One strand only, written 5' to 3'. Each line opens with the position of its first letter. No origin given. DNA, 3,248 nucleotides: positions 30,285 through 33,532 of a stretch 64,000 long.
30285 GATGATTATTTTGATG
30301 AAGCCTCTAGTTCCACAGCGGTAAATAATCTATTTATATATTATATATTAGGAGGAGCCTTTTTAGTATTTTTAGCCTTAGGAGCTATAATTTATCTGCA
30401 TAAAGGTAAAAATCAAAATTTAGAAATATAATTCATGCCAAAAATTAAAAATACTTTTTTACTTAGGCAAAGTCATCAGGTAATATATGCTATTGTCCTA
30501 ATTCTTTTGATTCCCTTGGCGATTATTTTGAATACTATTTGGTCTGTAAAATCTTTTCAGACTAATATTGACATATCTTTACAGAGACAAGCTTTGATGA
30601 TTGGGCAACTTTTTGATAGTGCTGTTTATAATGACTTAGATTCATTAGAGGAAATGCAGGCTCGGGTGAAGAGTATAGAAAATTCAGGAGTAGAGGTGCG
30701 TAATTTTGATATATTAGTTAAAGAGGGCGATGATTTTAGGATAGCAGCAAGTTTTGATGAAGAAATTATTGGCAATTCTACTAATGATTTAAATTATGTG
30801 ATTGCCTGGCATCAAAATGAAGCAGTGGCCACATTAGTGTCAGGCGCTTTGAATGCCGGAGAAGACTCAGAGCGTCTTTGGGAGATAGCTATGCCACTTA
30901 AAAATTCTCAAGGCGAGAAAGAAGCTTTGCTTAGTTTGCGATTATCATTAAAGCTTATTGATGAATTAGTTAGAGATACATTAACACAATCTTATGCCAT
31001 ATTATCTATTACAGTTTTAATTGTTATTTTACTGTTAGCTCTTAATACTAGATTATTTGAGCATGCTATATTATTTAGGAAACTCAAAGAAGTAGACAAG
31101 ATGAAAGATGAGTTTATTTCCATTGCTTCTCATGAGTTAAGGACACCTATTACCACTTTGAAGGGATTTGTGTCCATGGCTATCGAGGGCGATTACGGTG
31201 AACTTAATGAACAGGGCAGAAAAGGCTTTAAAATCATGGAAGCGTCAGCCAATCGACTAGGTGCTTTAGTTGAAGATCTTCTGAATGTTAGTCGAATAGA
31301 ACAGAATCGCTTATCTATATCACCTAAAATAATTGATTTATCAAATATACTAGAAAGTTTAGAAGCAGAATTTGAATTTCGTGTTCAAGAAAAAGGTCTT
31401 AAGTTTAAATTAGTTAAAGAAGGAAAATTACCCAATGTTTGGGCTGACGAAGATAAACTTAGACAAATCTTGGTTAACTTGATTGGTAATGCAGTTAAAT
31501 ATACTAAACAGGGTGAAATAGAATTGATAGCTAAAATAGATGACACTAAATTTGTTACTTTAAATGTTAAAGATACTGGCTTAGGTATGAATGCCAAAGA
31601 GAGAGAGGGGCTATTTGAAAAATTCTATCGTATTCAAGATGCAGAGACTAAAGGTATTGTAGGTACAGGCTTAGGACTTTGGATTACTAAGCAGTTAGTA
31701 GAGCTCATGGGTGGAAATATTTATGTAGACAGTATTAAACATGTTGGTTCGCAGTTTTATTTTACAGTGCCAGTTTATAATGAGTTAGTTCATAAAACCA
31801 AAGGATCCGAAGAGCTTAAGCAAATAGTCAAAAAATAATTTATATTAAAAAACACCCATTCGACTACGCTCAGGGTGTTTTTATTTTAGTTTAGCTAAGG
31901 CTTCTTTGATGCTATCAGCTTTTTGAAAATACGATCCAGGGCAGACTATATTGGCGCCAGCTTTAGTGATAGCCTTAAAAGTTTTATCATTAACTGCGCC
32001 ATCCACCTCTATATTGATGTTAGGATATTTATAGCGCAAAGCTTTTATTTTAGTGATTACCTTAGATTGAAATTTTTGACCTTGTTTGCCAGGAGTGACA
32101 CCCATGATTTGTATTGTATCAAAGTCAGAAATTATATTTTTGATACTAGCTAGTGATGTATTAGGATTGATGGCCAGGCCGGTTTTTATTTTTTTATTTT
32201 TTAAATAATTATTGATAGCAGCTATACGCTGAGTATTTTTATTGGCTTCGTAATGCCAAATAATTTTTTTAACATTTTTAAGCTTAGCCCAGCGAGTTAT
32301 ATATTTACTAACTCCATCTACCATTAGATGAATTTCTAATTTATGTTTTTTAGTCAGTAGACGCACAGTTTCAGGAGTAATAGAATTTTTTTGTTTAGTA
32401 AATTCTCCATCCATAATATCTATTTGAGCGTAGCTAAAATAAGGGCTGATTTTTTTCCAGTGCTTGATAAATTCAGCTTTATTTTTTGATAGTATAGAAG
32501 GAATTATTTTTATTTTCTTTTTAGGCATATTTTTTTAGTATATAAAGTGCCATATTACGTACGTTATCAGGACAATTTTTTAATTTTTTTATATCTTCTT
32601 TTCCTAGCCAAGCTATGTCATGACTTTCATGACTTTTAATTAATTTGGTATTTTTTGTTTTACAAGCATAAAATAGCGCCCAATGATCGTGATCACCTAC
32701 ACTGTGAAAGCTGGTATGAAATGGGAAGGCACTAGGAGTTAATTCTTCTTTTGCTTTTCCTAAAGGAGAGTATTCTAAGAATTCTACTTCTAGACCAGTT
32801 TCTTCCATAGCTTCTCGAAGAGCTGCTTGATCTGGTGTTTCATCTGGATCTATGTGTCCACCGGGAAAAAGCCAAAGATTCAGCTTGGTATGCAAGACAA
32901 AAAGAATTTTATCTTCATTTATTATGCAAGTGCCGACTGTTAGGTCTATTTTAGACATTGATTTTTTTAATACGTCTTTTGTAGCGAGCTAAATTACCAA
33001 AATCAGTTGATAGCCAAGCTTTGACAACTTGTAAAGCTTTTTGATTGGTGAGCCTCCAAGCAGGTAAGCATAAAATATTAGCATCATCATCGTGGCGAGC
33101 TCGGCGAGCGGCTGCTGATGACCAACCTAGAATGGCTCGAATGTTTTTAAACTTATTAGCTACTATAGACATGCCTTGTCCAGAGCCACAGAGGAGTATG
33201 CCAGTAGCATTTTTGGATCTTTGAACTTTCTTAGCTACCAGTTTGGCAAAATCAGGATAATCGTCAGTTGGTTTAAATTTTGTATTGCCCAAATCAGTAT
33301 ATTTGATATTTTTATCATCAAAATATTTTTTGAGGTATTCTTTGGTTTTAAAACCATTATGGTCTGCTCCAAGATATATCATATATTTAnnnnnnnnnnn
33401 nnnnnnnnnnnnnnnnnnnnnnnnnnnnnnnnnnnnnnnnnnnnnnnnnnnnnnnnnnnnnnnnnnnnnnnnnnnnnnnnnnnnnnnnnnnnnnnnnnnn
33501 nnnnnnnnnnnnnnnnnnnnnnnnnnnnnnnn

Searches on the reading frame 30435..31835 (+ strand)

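Call 85: search_protein_families(library=pfam, proteins=[window:30435-31835:+], max_evalue=0.00001)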
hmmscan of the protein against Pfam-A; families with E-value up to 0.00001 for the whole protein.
window:30435-31835:+ (467 aa): 2 families
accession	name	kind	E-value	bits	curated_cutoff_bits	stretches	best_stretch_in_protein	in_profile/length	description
PF02518.31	HATPase_c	-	1.8e-25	90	26.4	1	338-447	2-109/111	Histidine kinase-, DNA gyrase B-, and HSP90-like ATPase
PF00512.31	HisKA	-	1.3e-17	64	26.9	1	223-290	1-65/66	His Kinase A (phospho-acceptor) domain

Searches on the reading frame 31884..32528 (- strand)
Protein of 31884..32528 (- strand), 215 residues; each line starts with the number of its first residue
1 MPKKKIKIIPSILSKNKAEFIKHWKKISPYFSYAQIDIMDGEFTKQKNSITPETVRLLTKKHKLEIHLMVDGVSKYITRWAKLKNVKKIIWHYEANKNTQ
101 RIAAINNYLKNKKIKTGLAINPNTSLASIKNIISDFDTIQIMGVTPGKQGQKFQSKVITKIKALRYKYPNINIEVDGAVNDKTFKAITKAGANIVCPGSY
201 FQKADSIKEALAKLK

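Call 85: search_protein_families(library=pfam, proteins=[window:31884-32528:-], max_evalue=0.00001)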
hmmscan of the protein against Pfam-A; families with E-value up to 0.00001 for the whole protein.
window:31884-32528:- (215 aa): 1 family
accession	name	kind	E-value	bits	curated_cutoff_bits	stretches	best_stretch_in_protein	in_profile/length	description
PF00834.25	Ribul_P_3_epim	-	1.9e-39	135.6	21.1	1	7-201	1-197/198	Ribulose-phosphate 3 epimerase family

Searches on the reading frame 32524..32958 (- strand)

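Call 85: search_protein_families(library=pfam, proteins=[window:32524-32958:-], max_evalue=0.00001)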
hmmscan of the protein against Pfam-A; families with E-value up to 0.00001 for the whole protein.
window:32524-32958:- (145 aa): 1 family
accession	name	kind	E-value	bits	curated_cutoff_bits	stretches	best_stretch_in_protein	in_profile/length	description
PF00293.34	NUDIX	-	2.8e-19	69.9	21.1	1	6-131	4-126/134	NUDIX domain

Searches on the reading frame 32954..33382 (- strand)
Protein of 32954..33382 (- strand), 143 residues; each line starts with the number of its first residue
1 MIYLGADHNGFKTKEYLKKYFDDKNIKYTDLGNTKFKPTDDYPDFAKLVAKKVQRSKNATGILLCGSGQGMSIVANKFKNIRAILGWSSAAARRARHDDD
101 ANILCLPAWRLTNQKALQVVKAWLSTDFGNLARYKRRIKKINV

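Call 85: search_protein_families(library=pfam, proteins=[window:32954-33382:-], max_evalue=0.00001)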
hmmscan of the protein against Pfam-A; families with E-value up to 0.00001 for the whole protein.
window:32954-33382:- (143 aa): 1 family
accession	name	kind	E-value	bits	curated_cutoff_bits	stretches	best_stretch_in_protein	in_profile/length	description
PF02502.23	LacAB_rpiB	-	3e-43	147.5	24.7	1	2-141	1-138/138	Ribose/Galactose Isomerase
